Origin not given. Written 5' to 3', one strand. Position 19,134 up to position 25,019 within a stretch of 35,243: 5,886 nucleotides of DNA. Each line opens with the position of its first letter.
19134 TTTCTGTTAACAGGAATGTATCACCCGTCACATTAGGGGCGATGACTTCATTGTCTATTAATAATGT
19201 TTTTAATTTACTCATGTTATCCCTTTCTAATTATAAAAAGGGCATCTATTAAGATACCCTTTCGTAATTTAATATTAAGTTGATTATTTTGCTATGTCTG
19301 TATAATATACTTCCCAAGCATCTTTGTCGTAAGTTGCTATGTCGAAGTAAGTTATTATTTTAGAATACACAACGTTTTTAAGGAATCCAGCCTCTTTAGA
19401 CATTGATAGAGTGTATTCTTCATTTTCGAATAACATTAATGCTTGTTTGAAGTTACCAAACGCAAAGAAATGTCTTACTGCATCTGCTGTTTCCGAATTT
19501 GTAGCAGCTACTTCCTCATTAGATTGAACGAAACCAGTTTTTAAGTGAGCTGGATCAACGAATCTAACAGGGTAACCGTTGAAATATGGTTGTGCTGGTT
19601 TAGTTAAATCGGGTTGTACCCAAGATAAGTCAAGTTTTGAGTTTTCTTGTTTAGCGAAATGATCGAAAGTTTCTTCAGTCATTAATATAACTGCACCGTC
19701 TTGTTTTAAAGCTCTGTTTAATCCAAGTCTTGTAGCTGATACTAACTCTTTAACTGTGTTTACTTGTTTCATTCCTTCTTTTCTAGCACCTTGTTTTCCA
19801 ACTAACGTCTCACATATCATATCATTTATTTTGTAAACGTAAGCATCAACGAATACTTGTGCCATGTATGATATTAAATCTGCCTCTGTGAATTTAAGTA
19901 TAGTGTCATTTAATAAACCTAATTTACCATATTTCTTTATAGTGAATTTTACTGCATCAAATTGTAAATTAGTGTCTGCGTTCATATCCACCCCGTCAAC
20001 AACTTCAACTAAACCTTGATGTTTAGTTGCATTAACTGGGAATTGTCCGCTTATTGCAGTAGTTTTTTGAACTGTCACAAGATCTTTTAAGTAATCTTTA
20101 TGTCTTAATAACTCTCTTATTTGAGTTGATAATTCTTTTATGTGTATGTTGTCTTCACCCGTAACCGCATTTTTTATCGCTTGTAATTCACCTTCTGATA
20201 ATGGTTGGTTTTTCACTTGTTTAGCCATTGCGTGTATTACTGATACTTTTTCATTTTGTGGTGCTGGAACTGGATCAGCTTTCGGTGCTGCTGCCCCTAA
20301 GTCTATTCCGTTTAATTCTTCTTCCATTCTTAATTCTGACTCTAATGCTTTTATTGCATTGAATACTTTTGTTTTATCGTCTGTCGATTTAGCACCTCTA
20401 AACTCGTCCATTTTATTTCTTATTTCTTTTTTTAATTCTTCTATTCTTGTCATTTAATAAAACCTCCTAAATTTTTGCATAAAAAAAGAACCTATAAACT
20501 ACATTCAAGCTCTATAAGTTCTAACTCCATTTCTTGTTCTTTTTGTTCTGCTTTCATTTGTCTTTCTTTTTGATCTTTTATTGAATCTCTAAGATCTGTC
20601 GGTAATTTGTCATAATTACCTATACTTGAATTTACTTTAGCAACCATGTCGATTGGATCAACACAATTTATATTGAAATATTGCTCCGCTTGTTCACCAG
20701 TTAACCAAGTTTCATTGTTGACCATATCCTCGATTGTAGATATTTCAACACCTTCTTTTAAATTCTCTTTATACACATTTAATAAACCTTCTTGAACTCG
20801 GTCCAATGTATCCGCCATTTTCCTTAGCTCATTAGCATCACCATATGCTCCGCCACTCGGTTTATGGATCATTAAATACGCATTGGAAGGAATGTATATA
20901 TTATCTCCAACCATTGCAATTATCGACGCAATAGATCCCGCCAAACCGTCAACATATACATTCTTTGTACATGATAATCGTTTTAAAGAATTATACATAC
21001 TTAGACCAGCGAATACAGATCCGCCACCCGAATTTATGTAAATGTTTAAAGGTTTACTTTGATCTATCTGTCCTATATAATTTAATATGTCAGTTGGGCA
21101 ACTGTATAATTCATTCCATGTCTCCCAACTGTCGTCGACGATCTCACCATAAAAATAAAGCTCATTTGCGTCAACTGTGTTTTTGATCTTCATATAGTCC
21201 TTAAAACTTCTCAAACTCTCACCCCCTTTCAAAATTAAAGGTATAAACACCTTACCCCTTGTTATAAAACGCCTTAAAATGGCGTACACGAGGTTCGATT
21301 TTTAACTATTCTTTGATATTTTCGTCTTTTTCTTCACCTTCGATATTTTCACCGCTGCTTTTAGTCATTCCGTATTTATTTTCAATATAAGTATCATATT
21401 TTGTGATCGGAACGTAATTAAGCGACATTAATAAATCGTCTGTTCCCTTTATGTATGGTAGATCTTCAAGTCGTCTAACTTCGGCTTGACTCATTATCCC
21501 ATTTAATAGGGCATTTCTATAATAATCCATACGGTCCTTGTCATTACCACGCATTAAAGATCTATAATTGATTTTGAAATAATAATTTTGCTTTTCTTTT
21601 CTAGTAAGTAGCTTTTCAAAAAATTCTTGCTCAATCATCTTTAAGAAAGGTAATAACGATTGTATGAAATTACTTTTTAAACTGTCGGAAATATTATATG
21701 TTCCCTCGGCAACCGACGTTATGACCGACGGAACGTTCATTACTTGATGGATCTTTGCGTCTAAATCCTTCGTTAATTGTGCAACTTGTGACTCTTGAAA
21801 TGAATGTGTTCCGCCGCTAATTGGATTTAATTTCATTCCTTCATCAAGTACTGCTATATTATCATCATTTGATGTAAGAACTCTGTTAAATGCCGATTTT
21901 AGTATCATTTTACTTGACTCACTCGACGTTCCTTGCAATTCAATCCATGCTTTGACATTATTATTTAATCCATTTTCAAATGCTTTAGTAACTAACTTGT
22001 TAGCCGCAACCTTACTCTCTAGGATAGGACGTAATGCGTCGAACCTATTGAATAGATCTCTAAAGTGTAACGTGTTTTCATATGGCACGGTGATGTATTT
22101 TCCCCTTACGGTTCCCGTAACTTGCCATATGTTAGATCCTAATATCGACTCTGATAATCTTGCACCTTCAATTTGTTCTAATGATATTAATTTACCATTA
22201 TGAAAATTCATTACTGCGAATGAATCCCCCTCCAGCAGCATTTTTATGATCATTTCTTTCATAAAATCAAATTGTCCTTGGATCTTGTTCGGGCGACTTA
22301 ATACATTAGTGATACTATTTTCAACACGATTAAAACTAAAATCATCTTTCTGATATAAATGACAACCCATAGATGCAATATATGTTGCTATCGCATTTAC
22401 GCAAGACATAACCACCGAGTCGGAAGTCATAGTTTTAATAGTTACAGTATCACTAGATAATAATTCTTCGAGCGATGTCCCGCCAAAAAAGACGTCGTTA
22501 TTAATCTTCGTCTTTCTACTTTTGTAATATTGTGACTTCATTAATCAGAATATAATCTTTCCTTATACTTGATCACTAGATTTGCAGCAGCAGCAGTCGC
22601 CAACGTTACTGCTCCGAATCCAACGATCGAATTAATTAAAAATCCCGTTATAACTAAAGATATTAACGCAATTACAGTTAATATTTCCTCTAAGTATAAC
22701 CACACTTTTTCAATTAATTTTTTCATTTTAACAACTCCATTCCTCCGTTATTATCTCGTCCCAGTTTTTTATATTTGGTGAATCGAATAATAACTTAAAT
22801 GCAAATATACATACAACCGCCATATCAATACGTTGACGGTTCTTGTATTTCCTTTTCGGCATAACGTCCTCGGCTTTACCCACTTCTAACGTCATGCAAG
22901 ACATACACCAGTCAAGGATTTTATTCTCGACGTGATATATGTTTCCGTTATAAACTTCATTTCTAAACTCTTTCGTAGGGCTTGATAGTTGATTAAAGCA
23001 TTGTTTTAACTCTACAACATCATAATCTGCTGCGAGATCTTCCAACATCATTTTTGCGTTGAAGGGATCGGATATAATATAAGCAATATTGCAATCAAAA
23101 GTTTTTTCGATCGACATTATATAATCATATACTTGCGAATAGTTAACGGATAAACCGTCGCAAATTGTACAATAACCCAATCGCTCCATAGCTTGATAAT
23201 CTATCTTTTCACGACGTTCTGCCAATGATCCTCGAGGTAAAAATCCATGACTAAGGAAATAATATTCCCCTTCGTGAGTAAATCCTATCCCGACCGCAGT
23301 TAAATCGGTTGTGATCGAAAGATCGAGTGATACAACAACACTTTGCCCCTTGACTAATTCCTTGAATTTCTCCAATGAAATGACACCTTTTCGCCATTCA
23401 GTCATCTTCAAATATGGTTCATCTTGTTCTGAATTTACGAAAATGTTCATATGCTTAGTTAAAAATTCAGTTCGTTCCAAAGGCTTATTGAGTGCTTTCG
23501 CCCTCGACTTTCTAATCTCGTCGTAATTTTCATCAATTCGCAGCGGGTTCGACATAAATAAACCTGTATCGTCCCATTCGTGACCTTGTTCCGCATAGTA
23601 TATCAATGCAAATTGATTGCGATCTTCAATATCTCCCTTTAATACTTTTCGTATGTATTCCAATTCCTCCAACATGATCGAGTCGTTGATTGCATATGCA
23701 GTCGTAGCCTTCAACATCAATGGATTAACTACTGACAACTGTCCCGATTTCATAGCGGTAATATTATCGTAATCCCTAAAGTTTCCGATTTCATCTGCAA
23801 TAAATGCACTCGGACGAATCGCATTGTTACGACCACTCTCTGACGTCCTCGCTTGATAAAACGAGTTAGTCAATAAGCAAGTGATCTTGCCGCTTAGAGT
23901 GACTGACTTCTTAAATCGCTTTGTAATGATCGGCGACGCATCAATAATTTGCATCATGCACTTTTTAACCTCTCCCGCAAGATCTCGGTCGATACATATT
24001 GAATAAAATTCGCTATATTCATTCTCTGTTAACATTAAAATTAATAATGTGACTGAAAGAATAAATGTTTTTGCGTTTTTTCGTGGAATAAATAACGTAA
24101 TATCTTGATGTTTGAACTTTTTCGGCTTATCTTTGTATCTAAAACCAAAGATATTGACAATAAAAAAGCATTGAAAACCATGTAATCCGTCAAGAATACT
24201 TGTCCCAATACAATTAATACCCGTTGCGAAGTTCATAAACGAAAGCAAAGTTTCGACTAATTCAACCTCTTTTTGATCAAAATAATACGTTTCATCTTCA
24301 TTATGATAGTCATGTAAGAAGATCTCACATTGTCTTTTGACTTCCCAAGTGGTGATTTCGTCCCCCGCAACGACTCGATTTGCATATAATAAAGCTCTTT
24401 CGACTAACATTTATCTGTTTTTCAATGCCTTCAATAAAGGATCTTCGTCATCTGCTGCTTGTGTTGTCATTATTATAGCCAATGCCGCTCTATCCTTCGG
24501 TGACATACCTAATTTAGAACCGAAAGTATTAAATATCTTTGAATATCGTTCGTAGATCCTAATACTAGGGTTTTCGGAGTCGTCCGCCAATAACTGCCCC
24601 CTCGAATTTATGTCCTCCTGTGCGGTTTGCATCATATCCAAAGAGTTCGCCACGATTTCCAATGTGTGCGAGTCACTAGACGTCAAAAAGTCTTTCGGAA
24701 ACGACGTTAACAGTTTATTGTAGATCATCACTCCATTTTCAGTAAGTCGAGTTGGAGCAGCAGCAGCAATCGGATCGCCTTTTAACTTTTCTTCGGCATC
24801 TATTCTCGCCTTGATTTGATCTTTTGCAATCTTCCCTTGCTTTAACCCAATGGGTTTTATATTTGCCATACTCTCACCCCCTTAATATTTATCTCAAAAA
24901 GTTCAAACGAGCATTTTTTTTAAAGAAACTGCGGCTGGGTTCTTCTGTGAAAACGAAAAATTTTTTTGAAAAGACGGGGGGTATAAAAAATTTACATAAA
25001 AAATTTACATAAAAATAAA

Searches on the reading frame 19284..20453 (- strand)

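Call 20: search_protein_families(library=pfam, proteins=[window:19284-20453:-], max_evalue=0.01)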
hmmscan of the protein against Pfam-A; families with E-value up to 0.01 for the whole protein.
window:19284-20453:- (389 aa): 1 family
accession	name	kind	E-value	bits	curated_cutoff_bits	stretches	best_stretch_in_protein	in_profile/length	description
PF05065.19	Phage_capsid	-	1e-16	61.6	24.2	1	106-380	7-275/280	Phage capsid family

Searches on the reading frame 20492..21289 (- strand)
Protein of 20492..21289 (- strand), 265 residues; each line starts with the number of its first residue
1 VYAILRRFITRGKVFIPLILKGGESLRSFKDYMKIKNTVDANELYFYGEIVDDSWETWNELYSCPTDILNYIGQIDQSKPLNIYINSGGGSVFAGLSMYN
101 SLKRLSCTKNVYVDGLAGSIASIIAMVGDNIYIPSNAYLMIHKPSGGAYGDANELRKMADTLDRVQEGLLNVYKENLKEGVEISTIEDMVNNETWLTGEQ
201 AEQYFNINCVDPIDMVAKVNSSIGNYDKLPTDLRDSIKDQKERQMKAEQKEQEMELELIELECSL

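Call 20: search_protein_families(library=pfam, proteins=[window:20492-21289:-], max_evalue=0.01)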
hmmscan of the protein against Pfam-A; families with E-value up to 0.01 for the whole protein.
window:20492-21289:- (265 aa): 2 families
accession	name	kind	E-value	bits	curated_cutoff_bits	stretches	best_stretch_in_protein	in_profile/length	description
PF00574.28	CLP_protease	-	1.6e-27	97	20.2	1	68-204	36-172/182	Clp protease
PF01972.22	SDH_protease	-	0.00044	19.8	31.3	1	68-153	81-166/286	ClpP-like SDH-type serine proteinase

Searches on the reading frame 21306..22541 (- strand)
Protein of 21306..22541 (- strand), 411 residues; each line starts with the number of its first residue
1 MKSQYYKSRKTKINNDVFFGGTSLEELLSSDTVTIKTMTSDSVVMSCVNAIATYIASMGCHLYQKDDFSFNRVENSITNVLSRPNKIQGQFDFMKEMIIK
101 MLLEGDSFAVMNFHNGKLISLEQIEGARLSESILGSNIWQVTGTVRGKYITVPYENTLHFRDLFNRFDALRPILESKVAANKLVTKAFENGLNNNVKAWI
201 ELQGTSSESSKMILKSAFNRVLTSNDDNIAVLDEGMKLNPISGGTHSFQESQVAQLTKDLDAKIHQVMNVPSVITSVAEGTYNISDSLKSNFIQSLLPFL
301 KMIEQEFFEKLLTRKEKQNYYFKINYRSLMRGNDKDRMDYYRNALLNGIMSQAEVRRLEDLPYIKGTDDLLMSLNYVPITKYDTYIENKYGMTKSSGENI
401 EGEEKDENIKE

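Call 20: search_protein_families(library=pfam, proteins=[window:21306-22541:-], max_evalue=0.01)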
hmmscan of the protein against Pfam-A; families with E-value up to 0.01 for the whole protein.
window:21306-22541:- (411 aa): 2 families
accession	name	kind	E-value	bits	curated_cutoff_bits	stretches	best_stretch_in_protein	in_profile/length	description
PF04860.17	Phage_portal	-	1.6e-50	172.6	39.1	1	42-360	1-321/321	Phage portal protein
PF02745.20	MCR_alpha_N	-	0.00078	19.3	27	1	203-281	148-222/269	Methyl-coenzyme M reductase alpha subunit, N-terminal domain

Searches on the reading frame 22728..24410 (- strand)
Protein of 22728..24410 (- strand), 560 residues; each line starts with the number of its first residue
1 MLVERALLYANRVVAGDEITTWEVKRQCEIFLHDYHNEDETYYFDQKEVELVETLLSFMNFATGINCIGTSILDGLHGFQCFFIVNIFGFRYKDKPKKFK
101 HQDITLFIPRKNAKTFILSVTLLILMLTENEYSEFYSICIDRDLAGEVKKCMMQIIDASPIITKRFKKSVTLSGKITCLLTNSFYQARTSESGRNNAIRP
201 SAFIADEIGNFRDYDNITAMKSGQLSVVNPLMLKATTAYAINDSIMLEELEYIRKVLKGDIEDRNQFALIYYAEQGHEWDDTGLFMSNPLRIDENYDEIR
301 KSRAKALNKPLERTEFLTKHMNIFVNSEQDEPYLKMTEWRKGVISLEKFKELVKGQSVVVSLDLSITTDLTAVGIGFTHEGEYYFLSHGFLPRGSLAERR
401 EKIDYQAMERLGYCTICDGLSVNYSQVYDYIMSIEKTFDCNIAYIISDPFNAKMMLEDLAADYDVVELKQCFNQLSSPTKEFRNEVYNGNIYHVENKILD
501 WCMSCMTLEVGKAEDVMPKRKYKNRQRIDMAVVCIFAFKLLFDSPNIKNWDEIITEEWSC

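Call 20: search_protein_families(library=pfam, proteins=[window:22728-24410:-], max_evalue=0.01)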
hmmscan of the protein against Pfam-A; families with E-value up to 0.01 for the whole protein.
window:22728-24410:- (560 aa): 2 families
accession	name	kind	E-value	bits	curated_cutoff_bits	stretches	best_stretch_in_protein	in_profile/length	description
PF20441.4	TerL_nuclease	-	2.9e-37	128.9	24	1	261-539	2-280/286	Terminase large subunit, endonuclease domain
PF03354.21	TerL_ATPase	-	2.1e-12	47.5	23.7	1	79-254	2-177/178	Terminase large subunit, ATPase domain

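Call 80: search_dna_similar(query=window:22728-24410:-, collection=phages, mode=protein, max_rows=12)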
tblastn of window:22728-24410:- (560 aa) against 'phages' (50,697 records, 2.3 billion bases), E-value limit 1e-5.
Records with a match: 2115; places in all: 2118; records where one place covers at least 80% of the query: 1617.
Best place of each record, by identity: <60% 2115.
By first word of the organism name: Streptococcus 457; Staphylococcus 236; Vibrio 219; Mycobacterium 156; Enterococcus 144; Paenibacillus 110; Lactobacillus 73; Bacillus 72; Ralstonia 62; Klebsiella 46; and 94 more.
By host as written in the record: - 273; Streptococcus thermophilus 130; Mycobacterium smegmatis mc2 155 108; Staphylococcus aureus 61; Ralstonia solanacearum 49; Enterococcus faecalis 43; Paenibacillus larvae 42; Gordonia terrae 3612 41; and 689 more.
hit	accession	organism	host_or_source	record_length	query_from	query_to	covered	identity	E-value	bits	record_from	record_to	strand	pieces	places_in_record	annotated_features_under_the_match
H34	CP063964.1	Clostridium phage CWou-2020a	Clostridium botulinum 3859/11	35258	1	554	99%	50.8%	3e-162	517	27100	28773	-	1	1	terminase large subunit | phage terminase small subunit P27 family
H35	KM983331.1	Clostridium phage phiCT19406B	Clostridium tetani ATCC 19406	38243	1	542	97%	51.3%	0e+0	579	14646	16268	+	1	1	terminase large subunit | terminase small subunit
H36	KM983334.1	Clostridium phage phiCTC2B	Clostridium tetani C2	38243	1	542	97%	51.3%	0e+0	579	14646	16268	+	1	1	terminase large subunit | terminase small subunit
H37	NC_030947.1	Clostridium phage phiCT19406B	Clostridium tetani ATCC 19406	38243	1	542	97%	51.3%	0e+0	579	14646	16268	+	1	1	terminase large subunit | terminase small subunit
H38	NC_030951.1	Clostridium phage phiCTC2B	Clostridium tetani C2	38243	1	542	97%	51.3%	0e+0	579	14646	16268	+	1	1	terminase large subunit | terminase small subunit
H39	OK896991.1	Geobacillus phage GR1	Geobacillus stearothermophilus ATCC ...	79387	6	540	96%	34.8%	6e-79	276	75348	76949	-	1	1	terminase large subunit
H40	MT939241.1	Enterococcus phage 9183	Enterococcus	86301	6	540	96%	33.6%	1e-74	264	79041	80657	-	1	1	terminase large subunit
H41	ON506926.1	Enterococcus phage TJE4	Enterococcus faecium strain UCH5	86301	6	540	96%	33.6%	1e-74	264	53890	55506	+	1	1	hypothetical protein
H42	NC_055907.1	Enterococcus phage 9183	Enterococcus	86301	6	540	96%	33.6%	1e-74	264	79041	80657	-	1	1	terminase large subunit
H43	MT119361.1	Enterococcus phage vipetofem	Enterococcus faecalis ATCC 700802 / V583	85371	9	540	95%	33.8%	1e-74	264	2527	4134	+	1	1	terminase large subunit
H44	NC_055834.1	Enterococcus phage vipetofem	Enterococcus faecalis ATCC 700802 / V583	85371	9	540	95%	33.8%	1e-74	264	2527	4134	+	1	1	terminase large subunit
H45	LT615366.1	Enterococcus phage VPE25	-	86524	9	540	95%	33.8%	1e-74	264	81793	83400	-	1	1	hypothetical protein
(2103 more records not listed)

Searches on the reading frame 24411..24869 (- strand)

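Call 21: search_protein_families(library=pfam, proteins=[window:24411-24869:-], max_evalue=0.01)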
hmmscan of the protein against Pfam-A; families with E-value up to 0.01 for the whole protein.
window:24411-24869:- (152 aa): 1 family
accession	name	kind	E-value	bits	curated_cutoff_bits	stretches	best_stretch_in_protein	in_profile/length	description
PF05119.17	Terminase_4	-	5.5e-11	43.2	24.7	1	60-132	16-93/98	Phage terminase, small subunit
